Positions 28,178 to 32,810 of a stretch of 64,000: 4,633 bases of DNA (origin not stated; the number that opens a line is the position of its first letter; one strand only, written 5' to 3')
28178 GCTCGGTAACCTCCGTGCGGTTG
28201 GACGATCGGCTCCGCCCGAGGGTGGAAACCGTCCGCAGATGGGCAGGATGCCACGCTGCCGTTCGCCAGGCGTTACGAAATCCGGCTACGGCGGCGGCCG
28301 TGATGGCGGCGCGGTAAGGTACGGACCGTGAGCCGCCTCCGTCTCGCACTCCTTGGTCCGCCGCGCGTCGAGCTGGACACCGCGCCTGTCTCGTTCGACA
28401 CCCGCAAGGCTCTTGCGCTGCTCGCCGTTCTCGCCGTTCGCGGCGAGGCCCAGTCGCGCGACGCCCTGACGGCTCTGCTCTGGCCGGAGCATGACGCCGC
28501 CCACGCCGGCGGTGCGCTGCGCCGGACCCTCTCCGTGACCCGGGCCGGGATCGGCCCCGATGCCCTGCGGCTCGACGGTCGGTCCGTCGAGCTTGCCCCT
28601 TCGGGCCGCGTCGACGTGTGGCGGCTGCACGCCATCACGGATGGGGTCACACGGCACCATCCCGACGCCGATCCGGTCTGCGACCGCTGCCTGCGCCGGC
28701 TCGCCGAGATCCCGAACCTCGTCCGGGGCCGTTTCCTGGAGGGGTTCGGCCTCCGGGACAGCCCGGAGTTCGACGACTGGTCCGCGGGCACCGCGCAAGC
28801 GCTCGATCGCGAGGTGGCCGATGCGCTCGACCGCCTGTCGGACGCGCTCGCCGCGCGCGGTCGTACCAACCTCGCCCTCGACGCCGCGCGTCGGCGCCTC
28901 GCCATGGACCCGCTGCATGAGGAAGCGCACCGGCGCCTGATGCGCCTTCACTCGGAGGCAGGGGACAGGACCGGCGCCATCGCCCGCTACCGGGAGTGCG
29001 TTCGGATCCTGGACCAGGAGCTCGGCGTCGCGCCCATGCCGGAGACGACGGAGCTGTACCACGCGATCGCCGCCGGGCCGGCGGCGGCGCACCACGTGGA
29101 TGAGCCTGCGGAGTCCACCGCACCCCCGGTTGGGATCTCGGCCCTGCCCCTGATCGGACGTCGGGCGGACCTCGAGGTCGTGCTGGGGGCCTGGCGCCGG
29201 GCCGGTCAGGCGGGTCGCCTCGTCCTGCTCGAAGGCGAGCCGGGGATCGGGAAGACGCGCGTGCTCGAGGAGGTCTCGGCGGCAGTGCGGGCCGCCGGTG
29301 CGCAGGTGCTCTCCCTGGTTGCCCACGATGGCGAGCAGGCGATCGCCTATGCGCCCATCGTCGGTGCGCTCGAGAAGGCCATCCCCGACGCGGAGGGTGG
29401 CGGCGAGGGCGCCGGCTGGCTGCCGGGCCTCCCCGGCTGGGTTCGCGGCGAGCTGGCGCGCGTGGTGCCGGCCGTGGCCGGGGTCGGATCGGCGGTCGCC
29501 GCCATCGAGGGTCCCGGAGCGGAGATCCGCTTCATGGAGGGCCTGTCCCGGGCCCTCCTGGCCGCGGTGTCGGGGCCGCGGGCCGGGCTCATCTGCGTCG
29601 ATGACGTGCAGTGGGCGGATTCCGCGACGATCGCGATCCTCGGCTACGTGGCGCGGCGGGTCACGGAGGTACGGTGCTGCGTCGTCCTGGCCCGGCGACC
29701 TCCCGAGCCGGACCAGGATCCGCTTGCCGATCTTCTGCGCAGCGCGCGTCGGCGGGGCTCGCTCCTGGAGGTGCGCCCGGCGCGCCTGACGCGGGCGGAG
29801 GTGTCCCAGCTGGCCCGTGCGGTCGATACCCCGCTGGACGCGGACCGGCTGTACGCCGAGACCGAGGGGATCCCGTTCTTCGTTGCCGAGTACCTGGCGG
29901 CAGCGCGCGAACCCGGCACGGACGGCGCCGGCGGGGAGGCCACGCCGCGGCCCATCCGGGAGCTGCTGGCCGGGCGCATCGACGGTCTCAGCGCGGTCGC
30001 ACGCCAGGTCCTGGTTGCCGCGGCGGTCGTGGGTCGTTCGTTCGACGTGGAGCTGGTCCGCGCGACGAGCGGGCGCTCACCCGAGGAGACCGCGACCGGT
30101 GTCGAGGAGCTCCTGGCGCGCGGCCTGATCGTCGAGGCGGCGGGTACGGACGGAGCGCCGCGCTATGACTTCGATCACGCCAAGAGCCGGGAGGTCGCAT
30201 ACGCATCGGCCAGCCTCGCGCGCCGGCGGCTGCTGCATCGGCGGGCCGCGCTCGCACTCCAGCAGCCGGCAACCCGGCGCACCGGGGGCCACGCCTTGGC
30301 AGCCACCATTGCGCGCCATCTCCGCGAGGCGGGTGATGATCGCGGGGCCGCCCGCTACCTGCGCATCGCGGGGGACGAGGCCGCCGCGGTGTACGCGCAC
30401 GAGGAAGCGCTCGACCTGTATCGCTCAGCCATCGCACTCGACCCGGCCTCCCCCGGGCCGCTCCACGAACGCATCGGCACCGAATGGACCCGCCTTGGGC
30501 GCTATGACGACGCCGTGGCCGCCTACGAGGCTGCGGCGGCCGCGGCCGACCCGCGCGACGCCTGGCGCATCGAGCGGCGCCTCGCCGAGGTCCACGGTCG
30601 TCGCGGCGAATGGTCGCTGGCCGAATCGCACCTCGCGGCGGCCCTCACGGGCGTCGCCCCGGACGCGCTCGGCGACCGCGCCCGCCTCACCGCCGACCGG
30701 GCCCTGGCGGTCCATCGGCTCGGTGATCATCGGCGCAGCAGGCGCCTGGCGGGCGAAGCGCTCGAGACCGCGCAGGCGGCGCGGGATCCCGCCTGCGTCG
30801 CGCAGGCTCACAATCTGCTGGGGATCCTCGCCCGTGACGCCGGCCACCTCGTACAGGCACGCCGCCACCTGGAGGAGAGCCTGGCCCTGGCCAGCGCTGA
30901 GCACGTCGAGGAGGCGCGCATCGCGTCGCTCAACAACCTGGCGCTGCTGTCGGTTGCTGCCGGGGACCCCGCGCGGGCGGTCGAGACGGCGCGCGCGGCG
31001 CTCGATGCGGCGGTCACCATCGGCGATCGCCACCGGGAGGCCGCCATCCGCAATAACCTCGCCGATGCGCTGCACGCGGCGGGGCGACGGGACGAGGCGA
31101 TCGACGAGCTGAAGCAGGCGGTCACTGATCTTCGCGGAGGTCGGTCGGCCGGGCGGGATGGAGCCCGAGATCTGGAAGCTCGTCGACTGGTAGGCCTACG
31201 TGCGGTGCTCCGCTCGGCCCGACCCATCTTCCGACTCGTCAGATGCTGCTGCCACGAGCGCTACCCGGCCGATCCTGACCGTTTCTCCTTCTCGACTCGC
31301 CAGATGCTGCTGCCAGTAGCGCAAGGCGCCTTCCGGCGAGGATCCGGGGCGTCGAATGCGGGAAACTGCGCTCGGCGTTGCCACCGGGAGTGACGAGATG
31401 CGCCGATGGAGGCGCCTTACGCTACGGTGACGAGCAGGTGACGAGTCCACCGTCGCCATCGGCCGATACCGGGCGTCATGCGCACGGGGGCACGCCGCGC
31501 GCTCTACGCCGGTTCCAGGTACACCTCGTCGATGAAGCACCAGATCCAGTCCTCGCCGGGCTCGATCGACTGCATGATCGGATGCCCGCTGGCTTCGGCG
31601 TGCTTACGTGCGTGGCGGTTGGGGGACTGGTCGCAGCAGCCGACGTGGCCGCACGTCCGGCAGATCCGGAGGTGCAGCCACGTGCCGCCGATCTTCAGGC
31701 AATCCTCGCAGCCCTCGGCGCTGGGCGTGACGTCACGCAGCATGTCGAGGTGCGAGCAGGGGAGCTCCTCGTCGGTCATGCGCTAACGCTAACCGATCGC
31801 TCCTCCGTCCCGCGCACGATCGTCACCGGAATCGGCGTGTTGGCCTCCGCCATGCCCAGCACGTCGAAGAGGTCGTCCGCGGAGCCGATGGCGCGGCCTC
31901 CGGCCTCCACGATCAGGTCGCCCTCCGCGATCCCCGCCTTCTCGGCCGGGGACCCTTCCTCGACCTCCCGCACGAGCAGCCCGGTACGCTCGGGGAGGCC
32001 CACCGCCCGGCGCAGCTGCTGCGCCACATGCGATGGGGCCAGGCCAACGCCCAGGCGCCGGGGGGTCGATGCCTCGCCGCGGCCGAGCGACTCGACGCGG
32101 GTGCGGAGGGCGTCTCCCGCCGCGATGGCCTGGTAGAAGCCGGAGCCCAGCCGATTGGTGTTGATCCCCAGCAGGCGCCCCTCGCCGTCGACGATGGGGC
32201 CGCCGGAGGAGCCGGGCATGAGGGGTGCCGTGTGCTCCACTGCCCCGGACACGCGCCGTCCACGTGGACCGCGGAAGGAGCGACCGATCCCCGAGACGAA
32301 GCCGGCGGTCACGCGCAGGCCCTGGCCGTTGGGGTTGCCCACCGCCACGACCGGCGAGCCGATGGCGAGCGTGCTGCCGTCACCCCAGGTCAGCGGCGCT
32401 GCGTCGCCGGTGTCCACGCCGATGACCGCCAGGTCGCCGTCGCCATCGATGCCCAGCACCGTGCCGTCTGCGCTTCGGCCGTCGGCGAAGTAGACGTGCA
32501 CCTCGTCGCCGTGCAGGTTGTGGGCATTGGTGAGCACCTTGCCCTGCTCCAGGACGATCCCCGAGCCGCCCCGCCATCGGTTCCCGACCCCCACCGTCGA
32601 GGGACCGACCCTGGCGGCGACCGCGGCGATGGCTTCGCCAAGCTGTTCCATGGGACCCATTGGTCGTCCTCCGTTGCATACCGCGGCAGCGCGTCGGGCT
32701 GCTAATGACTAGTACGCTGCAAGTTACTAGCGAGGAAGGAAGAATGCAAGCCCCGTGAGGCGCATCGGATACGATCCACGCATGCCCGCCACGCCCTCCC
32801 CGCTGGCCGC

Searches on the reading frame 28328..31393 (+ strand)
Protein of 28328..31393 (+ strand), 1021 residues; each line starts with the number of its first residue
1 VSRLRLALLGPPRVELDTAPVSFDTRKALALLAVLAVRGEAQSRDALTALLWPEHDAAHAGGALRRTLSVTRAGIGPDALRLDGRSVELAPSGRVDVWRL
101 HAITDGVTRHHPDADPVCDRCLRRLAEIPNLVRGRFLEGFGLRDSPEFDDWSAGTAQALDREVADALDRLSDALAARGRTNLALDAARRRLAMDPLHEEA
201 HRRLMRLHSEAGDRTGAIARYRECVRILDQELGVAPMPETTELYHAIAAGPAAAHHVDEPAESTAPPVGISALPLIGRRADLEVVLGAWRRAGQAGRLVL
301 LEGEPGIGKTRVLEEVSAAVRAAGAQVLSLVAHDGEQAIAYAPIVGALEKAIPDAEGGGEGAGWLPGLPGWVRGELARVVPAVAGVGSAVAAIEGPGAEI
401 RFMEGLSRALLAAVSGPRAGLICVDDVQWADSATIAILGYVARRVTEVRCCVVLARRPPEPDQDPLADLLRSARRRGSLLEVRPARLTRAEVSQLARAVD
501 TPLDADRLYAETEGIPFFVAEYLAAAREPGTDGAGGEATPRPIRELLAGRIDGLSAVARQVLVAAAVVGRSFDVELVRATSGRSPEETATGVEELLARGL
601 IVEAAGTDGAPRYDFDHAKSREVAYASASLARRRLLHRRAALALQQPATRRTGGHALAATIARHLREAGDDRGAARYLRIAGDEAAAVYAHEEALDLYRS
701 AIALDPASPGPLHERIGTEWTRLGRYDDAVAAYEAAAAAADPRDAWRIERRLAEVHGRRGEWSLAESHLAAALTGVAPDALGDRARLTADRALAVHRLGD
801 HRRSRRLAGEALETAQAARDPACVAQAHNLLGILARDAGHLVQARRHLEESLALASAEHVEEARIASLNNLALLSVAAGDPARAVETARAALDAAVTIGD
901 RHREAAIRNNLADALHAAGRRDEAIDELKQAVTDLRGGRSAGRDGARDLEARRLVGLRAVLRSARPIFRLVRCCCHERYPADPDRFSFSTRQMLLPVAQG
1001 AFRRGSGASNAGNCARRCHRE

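Call 20: search_protein_families(library=pfam, proteins=[window:28328-31393:+], max_evalue=0.001)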
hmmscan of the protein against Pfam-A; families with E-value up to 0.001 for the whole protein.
window:28328-31393:+ (1021 aa): 10 families
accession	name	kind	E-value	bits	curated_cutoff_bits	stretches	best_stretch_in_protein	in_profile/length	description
PF13191.12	AAA_16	-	4.9e-18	66.6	32.6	1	274-452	1-166/167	AAA ATPase domain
PF13424.12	TPR_12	-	4.6e-17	62.4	30.1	2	866-932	4-72/77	Tetratricopeptide repeat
PF03704.23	BTAD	-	5e-17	63.1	22.1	1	96-247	2-145/146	Bacterial transcriptional activator domain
PF07719.23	TPR_2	-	3.2e-10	39.8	27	0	825-855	1-31/34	Tetratricopeptide repeat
PF00515.34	TPR_1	-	1.2e-08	34.8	27.8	0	715-736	6-27/34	Tetratricopeptide repeat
PF13414.12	TPR_11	-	1.8e-07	31.2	26.8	0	691-710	10-29/42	TPR repeat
PF13428.12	TPR_14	-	2.7e-06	28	23.5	0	165-207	2-44/44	Tetratricopeptide repeat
PF13181.12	TPR_8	-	8.7e-06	25.9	25.7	0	907-932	3-28/34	Tetratricopeptide repeat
PF14559.12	TPR_19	-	9.2e-05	23.1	25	0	876-932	2-52/68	Tetratricopeptide repeat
PF13432.12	TPR_16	-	0.00012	22.8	32.7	1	871-932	3-58/65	Tetratricopeptide repeat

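Call 62: search_protein_families(library=padloc, proteins=[window:28328-31393:+], max_evalue=0.001)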
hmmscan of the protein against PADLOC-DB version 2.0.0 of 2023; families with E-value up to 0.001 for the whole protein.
window:28328-31393:+ (1021 aa): 0 families

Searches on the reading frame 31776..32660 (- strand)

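Call 83: search_protein_families(library=pfam, proteins=[window:31776-32660:-], max_evalue=0.00001)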
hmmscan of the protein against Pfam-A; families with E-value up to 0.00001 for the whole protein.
window:31776-32660:- (294 aa): 4 families
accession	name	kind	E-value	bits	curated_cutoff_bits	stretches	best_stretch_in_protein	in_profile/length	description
PF13365.12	Trypsin_2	-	2.3e-25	90.4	27.6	1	32-166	1-144/144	Trypsin-like peptidase domain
PF13180.12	PDZ_2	-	4.3e-12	46.6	27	1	219-292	12-78/80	PDZ domain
PF17820.7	PDZ_6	-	5.6e-11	42.4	27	1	230-283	2-54/54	PDZ domain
PF00595.29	PDZ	-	1.2e-07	32.4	23.2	1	199-281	8-80/81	PDZ domain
